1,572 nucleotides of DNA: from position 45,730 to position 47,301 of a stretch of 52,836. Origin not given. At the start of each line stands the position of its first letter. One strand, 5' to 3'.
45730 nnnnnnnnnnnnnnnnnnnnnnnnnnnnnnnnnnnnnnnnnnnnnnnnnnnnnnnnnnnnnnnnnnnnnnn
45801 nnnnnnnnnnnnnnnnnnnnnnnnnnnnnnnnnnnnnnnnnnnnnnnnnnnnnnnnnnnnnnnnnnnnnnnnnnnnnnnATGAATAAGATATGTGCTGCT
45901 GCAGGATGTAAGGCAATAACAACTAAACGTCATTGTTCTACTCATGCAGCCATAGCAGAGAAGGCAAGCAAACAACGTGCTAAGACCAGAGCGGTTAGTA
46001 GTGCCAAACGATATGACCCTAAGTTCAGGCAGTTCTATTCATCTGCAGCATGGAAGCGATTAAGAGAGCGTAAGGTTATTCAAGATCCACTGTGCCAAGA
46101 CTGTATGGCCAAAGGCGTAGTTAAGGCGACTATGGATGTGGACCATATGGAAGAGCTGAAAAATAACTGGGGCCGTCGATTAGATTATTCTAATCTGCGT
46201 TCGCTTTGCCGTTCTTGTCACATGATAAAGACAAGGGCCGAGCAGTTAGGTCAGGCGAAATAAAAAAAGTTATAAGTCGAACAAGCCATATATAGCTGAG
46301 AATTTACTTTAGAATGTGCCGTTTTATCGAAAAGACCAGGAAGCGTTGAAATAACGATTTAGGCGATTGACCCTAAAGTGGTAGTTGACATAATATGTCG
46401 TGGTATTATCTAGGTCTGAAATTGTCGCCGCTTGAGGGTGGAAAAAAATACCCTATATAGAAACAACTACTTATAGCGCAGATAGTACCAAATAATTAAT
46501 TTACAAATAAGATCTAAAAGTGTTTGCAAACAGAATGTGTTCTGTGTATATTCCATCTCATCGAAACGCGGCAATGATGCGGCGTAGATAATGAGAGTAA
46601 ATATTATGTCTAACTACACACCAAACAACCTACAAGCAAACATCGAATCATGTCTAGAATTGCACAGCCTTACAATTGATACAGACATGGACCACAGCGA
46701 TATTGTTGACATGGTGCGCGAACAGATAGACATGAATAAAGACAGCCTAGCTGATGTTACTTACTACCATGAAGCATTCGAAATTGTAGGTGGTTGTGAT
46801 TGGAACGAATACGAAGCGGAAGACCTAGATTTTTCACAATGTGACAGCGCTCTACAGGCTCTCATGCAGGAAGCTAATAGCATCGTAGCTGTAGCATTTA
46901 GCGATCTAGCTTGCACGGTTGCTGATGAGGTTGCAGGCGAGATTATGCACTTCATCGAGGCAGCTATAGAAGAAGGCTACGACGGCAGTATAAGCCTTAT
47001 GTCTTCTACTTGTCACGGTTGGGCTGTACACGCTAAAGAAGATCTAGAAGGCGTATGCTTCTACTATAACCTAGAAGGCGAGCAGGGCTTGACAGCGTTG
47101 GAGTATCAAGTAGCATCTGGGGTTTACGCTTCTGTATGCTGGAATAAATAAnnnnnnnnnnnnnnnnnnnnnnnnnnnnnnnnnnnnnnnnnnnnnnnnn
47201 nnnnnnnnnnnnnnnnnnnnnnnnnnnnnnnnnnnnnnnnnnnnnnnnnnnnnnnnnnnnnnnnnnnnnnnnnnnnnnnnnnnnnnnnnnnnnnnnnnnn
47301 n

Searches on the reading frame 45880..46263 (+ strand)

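Call 56: search_protein_families(library=phrogs, proteins=[window:45880-46263:+], max_evalue=0.001)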
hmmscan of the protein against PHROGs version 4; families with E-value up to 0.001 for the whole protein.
window:45880-46263:+ (127 aa): 11 families
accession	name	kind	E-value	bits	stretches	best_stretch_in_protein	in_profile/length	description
phrog_144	-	DNA, RNA and nucleotide metabolism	1.2e-30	107.5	1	2-125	22-140/175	HNH endonuclease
phrog_589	-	DNA, RNA and nucleotide metabolism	5.8e-20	72.8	1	28-124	45-145/179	HNH endonuclease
phrog_4581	-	head and packaging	1.4e-16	61.9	1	34-122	28-113/395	terminase small subunit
phrog_5956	-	DNA, RNA and nucleotide metabolism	1.4e-15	58.2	1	32-122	22-112/138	HNH endonuclease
phrog_2323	-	DNA, RNA and nucleotide metabolism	1.8e-14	54.7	1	42-122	8-88/113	HNH endonuclease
phrog_119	-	DNA, RNA and nucleotide metabolism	6.6e-13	49.3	1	36-120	169-257/443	HNH endonuclease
phrog_333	-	DNA, RNA and nucleotide metabolism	2.9e-09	38.2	1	55-122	18-83/138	HNH endonuclease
phrog_25061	-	DNA, RNA and nucleotide metabolism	2e-08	35.9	1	21-122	90-190/219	HNH endonuclease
phrog_6050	-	DNA, RNA and nucleotide metabolism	7.7e-06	26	1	68-122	310-362/402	HNH endonuclease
phrog_7785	-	DNA, RNA and nucleotide metabolism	1.5e-05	26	1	16-120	18-114/147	HNH endonuclease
phrog_338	-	DNA, RNA and nucleotide metabolism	0.00061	20.2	1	43-119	179-261/340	HNH endonuclease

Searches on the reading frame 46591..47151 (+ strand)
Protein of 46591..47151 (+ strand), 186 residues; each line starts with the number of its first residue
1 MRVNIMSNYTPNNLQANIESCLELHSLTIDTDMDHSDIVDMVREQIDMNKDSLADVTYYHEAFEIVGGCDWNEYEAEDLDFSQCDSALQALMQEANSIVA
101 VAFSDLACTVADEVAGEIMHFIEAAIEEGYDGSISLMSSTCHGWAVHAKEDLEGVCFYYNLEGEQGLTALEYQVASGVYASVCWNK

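Call 56: search_protein_families(library=phrogs, proteins=[window:46591-47151:+], max_evalue=0.001)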
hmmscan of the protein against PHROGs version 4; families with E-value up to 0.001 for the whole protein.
window:46591-47151:+ (186 aa): 1 family
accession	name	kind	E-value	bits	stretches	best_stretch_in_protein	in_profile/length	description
phrog_22351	-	unknown function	4.5e-10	40.8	1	26-131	26-133/189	-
